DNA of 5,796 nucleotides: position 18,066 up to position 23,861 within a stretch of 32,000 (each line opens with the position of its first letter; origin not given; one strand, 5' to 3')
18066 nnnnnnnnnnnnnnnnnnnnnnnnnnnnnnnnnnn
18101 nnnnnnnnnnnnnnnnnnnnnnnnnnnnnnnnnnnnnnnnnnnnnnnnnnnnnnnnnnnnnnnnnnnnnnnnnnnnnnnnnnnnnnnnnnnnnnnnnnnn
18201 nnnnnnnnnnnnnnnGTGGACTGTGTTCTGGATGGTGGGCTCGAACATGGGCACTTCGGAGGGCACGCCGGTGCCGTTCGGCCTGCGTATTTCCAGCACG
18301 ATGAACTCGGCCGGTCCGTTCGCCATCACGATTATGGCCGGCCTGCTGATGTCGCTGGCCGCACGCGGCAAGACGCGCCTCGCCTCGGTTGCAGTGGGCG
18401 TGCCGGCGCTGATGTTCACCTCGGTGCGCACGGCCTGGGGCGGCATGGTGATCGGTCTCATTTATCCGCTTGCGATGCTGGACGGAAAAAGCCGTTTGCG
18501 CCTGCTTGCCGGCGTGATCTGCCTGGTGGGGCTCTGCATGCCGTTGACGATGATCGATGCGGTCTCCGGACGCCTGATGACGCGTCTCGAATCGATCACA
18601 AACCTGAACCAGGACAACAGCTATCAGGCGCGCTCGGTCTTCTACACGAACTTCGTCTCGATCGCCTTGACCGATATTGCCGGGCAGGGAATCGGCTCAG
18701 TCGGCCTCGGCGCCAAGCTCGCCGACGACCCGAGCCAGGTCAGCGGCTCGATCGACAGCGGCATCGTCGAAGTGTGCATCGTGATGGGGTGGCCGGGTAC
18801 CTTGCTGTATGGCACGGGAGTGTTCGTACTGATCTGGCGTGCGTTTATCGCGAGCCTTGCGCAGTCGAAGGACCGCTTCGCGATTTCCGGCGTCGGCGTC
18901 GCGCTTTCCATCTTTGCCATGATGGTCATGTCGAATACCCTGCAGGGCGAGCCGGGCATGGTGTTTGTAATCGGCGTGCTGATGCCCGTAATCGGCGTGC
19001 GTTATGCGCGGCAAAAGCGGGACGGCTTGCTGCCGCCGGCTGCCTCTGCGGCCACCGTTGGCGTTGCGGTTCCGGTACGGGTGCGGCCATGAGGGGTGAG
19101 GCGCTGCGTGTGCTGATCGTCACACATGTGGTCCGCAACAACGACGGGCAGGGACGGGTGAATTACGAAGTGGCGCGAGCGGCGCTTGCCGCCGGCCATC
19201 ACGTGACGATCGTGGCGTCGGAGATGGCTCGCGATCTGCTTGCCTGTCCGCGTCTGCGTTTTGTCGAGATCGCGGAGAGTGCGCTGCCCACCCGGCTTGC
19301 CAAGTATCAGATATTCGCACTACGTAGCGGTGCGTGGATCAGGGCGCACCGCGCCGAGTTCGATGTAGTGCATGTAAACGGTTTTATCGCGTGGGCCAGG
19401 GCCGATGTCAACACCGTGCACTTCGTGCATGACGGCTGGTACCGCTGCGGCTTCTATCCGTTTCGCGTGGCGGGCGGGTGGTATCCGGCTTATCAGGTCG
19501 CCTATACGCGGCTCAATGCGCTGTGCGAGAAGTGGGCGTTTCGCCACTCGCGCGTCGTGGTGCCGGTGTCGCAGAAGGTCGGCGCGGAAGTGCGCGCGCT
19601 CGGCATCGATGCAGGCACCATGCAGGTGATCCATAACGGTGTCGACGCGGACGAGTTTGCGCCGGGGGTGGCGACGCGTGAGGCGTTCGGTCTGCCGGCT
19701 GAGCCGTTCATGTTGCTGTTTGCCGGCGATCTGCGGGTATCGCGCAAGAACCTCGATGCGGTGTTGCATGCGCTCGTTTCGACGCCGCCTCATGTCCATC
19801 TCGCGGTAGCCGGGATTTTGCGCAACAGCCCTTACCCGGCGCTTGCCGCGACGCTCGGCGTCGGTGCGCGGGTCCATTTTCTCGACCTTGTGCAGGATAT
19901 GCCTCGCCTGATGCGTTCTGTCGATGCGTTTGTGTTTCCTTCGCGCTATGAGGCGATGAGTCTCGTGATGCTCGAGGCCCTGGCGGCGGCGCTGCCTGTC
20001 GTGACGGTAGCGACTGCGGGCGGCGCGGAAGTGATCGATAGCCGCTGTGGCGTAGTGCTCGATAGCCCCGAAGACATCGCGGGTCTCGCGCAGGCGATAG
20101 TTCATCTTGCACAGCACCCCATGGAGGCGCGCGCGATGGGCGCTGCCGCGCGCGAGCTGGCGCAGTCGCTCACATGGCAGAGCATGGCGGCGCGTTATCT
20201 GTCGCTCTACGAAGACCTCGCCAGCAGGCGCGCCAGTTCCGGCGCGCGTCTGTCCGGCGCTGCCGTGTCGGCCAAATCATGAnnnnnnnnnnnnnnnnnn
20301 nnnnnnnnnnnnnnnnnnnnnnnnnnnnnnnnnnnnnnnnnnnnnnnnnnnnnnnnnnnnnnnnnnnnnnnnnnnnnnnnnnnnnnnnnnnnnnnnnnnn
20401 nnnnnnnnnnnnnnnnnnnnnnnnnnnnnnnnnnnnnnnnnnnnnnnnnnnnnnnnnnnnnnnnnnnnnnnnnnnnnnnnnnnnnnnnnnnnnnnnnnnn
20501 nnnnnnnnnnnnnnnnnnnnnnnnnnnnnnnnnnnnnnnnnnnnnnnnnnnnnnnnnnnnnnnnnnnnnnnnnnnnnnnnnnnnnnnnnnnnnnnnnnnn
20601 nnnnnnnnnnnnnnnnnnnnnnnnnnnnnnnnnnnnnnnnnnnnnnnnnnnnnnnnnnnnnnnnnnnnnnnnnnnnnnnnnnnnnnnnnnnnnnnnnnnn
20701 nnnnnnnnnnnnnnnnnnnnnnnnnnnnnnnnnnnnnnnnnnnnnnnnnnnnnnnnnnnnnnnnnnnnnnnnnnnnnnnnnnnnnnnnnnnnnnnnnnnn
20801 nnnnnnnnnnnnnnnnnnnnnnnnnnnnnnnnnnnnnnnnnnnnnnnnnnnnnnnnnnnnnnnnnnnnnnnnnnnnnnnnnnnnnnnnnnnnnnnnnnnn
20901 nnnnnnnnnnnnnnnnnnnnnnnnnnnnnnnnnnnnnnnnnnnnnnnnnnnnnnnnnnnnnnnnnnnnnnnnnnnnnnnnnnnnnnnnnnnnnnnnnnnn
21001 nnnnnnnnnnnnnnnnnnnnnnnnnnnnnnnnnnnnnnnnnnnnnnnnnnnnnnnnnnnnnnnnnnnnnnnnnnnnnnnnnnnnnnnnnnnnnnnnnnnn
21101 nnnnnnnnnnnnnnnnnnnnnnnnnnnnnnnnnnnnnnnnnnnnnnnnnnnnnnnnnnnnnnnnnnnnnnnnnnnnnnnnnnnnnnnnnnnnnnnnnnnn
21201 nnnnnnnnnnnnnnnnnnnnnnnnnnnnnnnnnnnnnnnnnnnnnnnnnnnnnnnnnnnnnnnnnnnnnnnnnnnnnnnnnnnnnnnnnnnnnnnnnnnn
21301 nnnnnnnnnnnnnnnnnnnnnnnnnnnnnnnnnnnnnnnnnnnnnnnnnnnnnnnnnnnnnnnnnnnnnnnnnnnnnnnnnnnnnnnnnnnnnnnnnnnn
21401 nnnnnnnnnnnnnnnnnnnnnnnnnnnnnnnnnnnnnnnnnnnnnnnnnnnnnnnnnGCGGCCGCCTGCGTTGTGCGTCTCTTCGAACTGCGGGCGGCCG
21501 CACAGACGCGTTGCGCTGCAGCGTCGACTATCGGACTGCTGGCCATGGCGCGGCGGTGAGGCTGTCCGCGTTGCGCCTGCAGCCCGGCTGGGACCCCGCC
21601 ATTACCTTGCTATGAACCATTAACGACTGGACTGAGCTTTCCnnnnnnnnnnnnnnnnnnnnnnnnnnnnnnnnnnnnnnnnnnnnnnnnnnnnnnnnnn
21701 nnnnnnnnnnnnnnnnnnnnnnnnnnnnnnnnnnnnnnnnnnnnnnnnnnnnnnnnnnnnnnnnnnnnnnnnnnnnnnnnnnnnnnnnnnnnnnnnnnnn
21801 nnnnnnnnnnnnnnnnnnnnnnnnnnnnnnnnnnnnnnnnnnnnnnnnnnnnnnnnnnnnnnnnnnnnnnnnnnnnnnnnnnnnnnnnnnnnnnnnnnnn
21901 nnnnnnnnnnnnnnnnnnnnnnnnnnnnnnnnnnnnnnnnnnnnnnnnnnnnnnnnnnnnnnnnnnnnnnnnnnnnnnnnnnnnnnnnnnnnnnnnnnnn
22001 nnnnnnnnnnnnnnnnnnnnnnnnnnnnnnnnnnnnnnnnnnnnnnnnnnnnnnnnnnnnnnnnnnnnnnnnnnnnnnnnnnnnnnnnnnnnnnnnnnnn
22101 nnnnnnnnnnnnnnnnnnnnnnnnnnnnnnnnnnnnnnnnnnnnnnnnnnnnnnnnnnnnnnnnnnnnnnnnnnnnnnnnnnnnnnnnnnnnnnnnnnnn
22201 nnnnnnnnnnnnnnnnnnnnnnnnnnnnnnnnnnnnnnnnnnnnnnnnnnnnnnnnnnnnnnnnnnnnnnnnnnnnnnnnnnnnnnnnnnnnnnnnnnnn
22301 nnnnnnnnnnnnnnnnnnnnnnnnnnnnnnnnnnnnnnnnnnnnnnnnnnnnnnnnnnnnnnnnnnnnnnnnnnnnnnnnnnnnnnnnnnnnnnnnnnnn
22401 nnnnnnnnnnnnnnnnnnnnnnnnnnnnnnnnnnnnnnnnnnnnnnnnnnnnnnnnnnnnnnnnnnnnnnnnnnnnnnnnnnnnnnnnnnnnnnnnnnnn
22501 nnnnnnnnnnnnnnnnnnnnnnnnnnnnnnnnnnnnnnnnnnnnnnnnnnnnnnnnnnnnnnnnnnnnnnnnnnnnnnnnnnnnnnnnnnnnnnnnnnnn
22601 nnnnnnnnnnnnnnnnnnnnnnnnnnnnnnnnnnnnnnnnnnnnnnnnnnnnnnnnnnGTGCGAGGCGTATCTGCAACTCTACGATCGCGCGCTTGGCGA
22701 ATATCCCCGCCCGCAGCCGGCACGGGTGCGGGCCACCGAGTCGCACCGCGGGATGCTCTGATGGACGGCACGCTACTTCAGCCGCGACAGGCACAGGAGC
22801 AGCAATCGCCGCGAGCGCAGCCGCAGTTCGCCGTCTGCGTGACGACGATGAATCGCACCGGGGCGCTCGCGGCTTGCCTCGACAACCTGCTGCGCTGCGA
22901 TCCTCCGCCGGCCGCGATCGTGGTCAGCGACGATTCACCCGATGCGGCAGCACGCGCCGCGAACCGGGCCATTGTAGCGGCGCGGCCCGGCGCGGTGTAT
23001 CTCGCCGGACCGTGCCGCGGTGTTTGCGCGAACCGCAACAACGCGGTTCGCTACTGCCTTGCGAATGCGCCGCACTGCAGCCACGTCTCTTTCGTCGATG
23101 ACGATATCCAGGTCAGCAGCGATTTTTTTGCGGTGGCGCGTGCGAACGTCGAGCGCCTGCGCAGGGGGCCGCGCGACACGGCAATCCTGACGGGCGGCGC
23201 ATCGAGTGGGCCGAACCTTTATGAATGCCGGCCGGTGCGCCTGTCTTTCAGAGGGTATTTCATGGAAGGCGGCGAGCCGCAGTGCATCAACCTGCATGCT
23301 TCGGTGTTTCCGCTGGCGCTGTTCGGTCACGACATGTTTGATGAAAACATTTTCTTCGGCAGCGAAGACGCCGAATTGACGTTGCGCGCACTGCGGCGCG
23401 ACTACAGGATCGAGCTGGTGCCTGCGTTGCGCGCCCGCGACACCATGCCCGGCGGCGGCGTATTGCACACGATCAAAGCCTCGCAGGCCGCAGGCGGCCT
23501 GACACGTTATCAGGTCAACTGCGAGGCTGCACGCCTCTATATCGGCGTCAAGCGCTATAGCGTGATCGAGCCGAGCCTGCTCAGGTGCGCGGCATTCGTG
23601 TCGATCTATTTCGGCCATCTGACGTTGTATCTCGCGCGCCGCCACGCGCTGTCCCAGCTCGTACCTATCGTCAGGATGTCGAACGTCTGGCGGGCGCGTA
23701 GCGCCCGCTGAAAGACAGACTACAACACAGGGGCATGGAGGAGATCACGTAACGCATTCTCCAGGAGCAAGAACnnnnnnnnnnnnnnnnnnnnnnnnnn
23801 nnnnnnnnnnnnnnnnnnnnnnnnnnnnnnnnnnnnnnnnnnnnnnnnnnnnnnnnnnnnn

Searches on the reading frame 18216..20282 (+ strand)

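Call 18: search_protein_families(library=pfam, proteins=[window:18216-20282:+], max_evalue=0.0001)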
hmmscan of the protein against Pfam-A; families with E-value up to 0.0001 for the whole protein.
window:18216-20282:+ (688 aa): 6 families
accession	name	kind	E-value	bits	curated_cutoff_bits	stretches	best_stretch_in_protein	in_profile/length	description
PF13439.12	Glyco_transf_4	-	3.2e-25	89.6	28.5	1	310-479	2-169/170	Glycosyltransferase Family 4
PF13692.12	Glyco_trans_1_4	-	4.3e-24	85.8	27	1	499-633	3-141/142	Glycosyl transferases group 1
PF00534.26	Glycos_transf_1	-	1.6e-21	77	26.4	1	488-647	6-171/172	Glycosyl transferases group 1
PF13579.12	Glyco_trans_4_4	-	3e-13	50.9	29.7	1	311-475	2-158/158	Glycosyl transferase 4-like domain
PF20706.3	GT4-conflict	-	7.4e-07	28.9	26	1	437-659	139-383/385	Family 4 Glycosyltransferase in conflict systems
PF13524.12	Glyco_trans_1_2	-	1.2e-06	29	25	1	517-662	6-143/144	Glycosyl transferase-like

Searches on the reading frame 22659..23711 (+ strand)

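Call 78: search_protein_families(library=pfam, proteins=[window:22659-23711:+], max_evalue=0.001)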
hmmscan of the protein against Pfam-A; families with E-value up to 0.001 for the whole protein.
window:22659-23711:+ (350 aa): 2 families
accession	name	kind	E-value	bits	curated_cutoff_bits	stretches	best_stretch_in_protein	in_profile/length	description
PF00535.33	Glycos_transf_2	-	7.4e-09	36.2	23.3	1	59-173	2-109/168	Glycosyl transferase family 2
PF13641.12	Glyco_tranf_2_3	-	3.5e-07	30.9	27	1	55-159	1-106/230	Glycosyltransferase like family 2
